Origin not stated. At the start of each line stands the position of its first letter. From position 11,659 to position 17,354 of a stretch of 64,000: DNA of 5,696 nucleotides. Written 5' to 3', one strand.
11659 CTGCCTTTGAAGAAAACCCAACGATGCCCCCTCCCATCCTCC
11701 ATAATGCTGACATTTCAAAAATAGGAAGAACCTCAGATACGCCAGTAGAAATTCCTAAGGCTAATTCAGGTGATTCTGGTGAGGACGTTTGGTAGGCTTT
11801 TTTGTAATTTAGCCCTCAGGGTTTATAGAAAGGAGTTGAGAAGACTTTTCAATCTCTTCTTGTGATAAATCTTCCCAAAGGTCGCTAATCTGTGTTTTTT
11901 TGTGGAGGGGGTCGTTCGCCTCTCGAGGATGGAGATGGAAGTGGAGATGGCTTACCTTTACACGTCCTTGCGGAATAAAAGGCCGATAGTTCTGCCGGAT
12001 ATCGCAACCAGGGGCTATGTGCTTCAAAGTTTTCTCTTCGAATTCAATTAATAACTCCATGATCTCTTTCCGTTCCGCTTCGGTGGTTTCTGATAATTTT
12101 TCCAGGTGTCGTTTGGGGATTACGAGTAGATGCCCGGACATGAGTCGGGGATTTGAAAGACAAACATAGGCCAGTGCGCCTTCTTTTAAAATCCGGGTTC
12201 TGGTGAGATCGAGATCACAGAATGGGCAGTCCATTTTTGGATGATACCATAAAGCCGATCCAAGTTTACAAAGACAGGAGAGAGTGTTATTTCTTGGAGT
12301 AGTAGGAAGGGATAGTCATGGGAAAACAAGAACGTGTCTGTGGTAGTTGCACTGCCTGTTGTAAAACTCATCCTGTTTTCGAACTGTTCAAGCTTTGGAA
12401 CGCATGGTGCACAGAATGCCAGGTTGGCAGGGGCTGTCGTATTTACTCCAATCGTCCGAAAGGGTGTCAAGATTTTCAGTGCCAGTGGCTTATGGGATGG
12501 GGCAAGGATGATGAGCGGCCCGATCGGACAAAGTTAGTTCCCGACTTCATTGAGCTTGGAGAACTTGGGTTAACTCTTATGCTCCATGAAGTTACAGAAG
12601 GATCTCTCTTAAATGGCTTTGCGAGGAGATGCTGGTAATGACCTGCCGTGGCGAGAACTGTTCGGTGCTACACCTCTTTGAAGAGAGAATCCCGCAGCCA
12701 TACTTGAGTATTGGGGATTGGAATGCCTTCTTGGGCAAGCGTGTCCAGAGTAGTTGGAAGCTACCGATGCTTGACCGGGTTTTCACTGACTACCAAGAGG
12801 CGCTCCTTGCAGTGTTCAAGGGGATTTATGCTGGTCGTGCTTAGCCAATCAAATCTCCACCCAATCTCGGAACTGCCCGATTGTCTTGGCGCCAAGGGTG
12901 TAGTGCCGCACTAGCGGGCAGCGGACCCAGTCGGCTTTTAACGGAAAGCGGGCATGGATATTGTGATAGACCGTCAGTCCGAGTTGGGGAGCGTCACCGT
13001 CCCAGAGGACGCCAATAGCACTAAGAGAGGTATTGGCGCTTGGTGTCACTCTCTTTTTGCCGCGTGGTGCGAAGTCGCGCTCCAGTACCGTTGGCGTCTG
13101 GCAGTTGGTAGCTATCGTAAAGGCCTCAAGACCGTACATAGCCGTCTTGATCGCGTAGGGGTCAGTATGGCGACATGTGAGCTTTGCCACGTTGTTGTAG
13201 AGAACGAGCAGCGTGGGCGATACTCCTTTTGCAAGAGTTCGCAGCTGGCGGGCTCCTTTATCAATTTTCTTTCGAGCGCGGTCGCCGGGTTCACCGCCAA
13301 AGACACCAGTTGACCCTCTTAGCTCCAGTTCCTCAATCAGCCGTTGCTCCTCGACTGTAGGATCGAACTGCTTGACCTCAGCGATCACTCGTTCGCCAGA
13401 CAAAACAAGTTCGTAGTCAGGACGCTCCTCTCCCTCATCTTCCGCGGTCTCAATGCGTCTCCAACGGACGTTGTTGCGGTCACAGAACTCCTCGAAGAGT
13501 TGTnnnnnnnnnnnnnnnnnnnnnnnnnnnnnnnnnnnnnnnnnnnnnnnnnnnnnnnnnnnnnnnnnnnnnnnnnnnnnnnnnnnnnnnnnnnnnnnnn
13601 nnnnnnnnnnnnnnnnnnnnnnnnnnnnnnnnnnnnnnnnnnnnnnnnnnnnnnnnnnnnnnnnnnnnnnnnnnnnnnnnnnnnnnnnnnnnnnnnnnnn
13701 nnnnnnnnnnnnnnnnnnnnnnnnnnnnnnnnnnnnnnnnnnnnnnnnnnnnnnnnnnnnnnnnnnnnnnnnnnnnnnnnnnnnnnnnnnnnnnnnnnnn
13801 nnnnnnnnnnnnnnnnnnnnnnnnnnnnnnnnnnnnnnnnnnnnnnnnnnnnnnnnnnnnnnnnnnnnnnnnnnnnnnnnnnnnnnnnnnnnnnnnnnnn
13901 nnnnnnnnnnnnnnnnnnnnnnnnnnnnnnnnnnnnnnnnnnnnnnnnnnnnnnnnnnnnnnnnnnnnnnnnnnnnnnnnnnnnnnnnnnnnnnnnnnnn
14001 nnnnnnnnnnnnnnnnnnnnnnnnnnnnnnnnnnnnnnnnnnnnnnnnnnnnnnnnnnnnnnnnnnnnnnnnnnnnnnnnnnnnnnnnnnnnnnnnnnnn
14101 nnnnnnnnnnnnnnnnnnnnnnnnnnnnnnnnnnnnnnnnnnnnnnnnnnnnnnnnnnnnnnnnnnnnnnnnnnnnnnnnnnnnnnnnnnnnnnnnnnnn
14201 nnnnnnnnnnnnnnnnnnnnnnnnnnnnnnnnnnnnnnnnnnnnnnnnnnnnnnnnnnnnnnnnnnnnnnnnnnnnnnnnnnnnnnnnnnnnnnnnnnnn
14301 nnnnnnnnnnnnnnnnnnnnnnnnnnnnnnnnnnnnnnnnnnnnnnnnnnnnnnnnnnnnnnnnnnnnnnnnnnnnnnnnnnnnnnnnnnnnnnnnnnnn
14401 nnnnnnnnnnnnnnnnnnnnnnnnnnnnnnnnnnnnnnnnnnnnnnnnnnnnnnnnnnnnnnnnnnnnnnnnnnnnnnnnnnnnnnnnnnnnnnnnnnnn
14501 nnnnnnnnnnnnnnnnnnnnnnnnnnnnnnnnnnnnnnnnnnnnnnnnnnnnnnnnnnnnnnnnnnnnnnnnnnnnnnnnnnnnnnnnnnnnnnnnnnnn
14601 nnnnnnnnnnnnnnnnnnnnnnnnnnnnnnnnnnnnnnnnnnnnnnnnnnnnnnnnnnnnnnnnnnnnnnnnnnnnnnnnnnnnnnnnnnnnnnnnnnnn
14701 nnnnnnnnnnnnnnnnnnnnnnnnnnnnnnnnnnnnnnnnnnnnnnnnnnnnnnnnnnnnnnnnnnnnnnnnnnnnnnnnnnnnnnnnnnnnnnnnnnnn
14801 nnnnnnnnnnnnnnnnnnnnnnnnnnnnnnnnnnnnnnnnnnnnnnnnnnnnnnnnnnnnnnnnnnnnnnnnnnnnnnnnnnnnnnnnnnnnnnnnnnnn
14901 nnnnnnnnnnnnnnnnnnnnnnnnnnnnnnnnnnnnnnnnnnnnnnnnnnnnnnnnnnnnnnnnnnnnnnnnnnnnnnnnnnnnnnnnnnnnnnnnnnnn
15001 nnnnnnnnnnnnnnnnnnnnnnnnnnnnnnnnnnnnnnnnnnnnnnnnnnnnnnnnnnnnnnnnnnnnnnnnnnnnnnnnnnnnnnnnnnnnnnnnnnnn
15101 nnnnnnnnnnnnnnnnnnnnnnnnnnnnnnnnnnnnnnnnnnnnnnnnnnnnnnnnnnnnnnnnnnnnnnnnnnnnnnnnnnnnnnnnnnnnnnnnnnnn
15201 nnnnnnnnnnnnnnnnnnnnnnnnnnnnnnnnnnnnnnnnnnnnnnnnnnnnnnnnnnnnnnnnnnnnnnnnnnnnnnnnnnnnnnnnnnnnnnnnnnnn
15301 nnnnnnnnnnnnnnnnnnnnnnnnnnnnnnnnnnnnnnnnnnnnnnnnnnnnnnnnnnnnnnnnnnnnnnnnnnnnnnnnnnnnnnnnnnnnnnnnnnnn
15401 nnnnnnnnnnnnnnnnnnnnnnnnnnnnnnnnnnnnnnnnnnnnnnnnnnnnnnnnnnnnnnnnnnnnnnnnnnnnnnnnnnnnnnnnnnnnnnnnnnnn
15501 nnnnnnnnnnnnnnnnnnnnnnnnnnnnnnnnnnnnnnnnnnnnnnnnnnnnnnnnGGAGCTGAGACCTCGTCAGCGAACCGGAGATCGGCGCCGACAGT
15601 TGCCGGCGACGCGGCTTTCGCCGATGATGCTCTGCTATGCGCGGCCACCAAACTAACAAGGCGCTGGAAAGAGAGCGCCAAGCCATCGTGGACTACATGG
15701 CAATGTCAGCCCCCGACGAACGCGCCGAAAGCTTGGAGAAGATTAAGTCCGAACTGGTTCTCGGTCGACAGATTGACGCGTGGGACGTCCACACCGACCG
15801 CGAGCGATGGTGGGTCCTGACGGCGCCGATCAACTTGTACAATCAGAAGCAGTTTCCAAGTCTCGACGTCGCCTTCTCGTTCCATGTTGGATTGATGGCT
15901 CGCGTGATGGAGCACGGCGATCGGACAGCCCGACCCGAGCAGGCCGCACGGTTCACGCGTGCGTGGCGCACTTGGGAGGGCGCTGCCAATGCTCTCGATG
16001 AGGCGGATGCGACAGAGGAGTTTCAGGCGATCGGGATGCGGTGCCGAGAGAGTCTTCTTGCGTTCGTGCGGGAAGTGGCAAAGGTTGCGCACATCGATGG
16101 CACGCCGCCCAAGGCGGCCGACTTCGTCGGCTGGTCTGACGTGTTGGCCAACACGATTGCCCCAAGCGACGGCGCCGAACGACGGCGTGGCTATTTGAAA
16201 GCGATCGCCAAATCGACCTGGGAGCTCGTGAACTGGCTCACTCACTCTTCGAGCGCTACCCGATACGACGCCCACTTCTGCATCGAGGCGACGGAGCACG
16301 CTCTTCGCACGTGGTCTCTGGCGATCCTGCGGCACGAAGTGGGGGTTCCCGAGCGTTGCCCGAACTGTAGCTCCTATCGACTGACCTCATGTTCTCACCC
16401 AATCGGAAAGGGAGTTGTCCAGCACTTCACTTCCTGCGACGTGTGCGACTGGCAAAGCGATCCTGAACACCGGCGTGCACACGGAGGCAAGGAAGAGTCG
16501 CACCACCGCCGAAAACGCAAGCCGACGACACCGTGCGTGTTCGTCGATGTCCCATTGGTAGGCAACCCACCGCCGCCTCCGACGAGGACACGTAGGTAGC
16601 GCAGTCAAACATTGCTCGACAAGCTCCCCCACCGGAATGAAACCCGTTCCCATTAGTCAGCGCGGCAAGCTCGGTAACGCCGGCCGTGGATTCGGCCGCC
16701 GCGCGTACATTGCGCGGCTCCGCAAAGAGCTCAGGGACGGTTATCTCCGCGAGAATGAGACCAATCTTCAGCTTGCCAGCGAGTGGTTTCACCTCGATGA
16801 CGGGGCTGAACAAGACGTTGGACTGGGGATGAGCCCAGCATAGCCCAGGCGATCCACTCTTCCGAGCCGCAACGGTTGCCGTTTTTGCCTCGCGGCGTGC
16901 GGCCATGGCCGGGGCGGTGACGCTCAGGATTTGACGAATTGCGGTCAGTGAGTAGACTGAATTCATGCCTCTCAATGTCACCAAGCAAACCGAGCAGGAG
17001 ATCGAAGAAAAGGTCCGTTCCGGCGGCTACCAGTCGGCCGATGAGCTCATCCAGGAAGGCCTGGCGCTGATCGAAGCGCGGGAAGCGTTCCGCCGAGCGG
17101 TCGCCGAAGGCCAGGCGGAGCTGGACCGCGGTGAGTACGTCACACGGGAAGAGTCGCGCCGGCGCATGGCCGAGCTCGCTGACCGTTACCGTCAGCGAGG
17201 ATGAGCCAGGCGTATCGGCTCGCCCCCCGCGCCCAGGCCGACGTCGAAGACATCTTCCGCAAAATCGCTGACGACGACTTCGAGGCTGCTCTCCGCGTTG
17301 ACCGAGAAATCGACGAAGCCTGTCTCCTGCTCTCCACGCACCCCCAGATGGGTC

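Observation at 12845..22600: About 9.7-kb GC-rich island with integrase, ParDE and nucleases in an otherwise AT-moderate CPR-like chromosome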

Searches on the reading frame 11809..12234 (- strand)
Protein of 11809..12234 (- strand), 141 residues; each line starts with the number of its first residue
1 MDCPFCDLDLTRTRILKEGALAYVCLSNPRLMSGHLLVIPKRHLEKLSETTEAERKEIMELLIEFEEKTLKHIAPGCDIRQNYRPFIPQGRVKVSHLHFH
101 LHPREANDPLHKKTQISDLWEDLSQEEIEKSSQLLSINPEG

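Call 7: search_protein_families(library=pfam, max_evalue=0.01, proteins=[window:11809-12234:-])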
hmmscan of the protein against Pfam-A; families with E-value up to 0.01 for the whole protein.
window:11809-12234:- (141 aa): 3 families
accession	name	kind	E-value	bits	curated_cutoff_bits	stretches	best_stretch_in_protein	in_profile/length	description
PF01230.28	HIT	-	4.7e-10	40.4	21.5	1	25-105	18-96/98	HIT domain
PF04677.20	CwfJ_C_1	-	3.6e-05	24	21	1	2-59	13-72/122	Protein similar to CwfJ C-terminus 1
PF11969.13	DcpS_C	-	5.8e-05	24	24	1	33-103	34-101/114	Scavenger mRNA decapping enzyme C-term binding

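Call 13: find_encoding_contigs(protein=window:11809-12234:-, flank=10000, max_places=8)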
Protein window:11809-12234:- (141 aa): 5 contigs read that carry it; 4 places shown.
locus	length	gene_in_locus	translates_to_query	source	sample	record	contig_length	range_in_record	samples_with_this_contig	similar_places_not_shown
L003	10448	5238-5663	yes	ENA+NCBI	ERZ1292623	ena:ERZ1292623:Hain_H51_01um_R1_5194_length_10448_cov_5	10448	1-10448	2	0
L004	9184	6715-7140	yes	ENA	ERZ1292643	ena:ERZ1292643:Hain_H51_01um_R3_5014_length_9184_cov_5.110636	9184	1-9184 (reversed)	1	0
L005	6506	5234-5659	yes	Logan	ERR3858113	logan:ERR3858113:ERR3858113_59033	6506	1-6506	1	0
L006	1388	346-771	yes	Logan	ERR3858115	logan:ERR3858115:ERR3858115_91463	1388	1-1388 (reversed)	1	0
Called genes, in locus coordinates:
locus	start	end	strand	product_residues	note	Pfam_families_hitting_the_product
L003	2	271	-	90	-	PF05016:ParE_toxin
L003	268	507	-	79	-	-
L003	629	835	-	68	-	-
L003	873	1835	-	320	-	-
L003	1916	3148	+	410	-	-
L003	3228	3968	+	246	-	-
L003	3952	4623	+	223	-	-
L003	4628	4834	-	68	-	-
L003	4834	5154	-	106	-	-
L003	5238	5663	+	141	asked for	PF01230:HIT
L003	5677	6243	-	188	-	-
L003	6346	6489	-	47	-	-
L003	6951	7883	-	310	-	PF18914:DUF5666 (weak)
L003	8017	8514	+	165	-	PF04542:Sigma70_r2, PF08281:Sigma70_r4_2, PF04545:Sigma70_r4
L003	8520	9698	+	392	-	PF18915:DUF5667 (faint)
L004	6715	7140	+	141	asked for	PF01230:HIT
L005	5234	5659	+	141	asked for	PF01230:HIT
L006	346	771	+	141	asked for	PF01230:HIT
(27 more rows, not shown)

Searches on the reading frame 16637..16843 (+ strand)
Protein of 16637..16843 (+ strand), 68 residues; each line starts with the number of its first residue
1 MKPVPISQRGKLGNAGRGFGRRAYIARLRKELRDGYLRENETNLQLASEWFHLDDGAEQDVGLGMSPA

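Call 34: search_protein_families(library=phrogs, max_evalue=0.01, proteins=[window:16637-16843:+])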
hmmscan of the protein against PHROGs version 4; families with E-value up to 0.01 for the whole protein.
window:16637-16843:+ (68 aa): 0 families

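Call 63: search_protein_families(library=pfam, max_evalue=5, proteins=[window:16637-16843:+])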
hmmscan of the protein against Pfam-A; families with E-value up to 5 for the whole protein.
window:16637-16843:+ (68 aa): 0 families

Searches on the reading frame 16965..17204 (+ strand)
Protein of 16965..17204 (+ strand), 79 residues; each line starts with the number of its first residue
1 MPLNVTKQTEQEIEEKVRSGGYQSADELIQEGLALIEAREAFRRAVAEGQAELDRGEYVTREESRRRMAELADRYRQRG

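Call 6: search_protein_families(library=pfam, max_evalue=0.01, proteins=[window:16965-17204:+])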
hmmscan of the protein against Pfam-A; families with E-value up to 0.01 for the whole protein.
window:16965-17204:+ (79 aa): 1 family
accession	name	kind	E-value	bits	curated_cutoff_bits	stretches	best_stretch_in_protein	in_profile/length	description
PF03693.20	ParD_antitoxin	-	0.00025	21.8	21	1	13-48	17-52/81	Bacterial antitoxin of ParD toxin-antitoxin type II system and RHH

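Call 20: search_protein_families(library=ncbifam, max_evalue=0.01, proteins=[window:16965-17204:+])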
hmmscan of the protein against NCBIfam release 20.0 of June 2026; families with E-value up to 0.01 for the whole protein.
window:16965-17204:+ (79 aa): 2 families
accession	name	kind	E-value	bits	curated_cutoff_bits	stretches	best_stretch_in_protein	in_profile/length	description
TIGR02606.1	antidote_CC2985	hypoth_equivalog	2.6e-08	33.8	46.2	1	4-52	5-57/70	type II toxin-antitoxin system ParD family antitoxin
NF045541.1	scaf_prot_MCP2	exception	0.0068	15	525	1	7-70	211-279/634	prohead protease/major capsid protein fusion protein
